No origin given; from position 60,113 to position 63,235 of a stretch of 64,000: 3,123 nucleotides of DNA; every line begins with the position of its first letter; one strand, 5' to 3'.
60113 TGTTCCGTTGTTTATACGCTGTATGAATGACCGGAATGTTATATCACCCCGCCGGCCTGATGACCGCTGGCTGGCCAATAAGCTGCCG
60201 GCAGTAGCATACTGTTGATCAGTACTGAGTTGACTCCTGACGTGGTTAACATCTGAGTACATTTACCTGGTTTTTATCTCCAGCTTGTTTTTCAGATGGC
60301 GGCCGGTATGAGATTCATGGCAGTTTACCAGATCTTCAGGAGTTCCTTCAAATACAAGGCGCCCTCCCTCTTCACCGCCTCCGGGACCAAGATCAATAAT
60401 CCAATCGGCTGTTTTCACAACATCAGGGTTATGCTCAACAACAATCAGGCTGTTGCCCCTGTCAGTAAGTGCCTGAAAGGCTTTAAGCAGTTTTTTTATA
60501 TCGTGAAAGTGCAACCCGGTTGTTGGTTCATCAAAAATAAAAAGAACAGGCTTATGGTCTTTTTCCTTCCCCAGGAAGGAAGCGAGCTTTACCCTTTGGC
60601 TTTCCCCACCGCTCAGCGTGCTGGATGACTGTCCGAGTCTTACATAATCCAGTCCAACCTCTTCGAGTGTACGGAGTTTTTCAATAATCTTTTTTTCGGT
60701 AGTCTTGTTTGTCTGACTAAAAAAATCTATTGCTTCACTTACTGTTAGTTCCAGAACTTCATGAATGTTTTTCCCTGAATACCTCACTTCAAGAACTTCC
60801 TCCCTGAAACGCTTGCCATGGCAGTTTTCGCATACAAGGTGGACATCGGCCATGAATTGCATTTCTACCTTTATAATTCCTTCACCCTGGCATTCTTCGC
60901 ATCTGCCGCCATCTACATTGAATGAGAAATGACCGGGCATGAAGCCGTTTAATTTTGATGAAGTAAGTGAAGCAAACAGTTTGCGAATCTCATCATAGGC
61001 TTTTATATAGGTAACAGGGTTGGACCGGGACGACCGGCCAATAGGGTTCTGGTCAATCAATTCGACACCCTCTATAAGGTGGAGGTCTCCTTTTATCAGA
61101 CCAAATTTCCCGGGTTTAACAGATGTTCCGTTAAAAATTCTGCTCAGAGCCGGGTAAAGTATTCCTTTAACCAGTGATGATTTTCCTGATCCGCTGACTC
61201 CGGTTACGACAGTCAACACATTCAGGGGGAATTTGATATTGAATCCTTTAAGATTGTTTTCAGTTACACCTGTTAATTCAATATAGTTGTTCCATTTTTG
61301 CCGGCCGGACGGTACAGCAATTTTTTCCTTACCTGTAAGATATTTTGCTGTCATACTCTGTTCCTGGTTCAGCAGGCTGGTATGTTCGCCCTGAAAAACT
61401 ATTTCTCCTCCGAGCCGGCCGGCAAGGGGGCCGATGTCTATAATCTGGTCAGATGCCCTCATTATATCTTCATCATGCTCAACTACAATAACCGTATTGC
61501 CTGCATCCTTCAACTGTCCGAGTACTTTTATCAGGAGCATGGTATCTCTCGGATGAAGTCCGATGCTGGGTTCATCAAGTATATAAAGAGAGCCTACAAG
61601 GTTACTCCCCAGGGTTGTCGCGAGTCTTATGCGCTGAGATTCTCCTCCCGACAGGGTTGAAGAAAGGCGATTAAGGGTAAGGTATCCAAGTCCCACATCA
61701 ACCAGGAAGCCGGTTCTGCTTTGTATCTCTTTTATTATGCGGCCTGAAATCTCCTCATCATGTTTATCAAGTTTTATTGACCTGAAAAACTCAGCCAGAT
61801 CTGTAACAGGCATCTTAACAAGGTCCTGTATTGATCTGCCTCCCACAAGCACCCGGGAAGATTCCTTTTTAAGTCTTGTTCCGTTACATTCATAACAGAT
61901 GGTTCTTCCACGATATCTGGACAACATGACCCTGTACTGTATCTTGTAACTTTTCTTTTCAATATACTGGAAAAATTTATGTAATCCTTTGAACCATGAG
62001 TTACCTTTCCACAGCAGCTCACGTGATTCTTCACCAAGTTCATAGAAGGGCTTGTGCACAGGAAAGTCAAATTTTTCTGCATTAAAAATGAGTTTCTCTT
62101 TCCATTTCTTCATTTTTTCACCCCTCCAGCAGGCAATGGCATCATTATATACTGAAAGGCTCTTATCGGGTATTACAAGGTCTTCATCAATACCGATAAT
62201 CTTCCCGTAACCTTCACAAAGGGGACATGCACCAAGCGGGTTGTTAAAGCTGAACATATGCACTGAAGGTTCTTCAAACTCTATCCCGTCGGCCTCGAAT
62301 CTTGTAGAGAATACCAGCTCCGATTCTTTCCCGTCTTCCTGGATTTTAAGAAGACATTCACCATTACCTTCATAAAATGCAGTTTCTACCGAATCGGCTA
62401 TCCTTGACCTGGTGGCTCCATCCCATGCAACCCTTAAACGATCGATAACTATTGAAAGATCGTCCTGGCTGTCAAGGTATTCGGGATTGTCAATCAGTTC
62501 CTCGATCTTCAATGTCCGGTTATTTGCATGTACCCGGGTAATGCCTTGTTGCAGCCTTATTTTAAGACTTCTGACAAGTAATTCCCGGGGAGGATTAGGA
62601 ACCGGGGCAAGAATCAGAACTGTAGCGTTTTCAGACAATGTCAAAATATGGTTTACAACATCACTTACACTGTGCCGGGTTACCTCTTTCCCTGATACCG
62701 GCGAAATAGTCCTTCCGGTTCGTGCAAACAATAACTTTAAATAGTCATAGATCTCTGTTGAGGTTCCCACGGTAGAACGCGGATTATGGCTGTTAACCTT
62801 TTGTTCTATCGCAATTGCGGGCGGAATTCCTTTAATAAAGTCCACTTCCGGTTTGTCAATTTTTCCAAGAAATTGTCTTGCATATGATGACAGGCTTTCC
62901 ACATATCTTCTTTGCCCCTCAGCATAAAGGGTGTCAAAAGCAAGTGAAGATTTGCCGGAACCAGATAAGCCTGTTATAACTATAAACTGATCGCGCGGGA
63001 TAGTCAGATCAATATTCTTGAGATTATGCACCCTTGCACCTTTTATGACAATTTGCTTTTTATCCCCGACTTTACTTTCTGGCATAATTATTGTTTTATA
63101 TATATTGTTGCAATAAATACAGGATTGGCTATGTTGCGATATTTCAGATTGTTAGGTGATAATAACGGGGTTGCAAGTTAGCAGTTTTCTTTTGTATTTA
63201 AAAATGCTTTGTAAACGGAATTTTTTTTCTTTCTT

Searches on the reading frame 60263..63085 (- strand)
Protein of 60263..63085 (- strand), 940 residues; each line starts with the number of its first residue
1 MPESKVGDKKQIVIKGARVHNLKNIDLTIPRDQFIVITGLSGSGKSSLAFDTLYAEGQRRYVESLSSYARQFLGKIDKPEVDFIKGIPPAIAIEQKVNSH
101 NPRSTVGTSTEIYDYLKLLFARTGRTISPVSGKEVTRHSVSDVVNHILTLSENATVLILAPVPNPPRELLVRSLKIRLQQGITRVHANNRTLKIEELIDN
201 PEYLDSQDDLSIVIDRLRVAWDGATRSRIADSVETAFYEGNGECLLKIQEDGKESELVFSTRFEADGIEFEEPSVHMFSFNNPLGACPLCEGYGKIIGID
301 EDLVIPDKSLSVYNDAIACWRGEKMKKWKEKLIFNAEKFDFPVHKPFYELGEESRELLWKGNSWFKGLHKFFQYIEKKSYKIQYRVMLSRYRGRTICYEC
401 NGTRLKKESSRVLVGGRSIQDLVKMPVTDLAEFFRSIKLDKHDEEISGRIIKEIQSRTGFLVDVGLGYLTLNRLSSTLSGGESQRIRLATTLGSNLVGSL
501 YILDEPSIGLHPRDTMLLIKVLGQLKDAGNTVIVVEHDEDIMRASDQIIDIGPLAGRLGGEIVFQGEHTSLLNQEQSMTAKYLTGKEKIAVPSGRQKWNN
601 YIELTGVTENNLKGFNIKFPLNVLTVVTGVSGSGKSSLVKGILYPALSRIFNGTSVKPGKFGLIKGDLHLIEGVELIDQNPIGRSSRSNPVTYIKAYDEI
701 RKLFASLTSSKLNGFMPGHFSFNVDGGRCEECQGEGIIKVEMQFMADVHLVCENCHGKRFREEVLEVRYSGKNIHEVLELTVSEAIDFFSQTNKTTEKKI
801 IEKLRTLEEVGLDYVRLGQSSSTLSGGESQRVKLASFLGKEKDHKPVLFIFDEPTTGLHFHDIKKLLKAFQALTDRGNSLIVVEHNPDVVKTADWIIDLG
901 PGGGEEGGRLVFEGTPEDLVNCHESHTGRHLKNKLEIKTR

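Call 51: find_encoding_contigs(protein=window:60263-63085:-, flank=10000, max_places=3)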
Protein window:60263-63085:- (940 aa): 2 contigs read that carry it; 1 place shown.
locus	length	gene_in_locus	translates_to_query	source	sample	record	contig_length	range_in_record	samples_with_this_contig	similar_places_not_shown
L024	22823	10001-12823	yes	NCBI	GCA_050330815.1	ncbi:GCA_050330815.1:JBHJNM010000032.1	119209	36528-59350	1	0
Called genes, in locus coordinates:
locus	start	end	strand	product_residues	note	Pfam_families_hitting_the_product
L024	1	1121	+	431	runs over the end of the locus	PF07291:MauE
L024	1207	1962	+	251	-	PF00121:TIM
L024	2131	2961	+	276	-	PF06325:PrmA, PF05175:MTS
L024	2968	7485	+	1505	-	-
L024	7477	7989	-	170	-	PF12850:Metallophos_2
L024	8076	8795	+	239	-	PF20260:PUA_4, PF04452:Methyltrans_RNA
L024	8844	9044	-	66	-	-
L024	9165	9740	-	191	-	PF04542:Sigma70_r2, PF08281:Sigma70_r4_2, PF04545:Sigma70_r4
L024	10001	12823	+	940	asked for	PF02463:SMC_N (weak), PF13175:AAA_15 (faint), PF13191:AAA_16 (faint), PF13476:AAA_23 (faint), PF13555:AAA_29 (faint), PF17760:UvrA_inter, PF17755:UvrA_DNA-bind, PF00005:ABC_tran (weak), +3 more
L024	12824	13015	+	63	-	-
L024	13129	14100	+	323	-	PF01145:Band_7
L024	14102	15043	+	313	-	PF01145:Band_7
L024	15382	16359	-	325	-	PF01180:DHO_dh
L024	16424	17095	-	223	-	PF01168:Ala_racemase_N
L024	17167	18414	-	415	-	PF06245:DUF1015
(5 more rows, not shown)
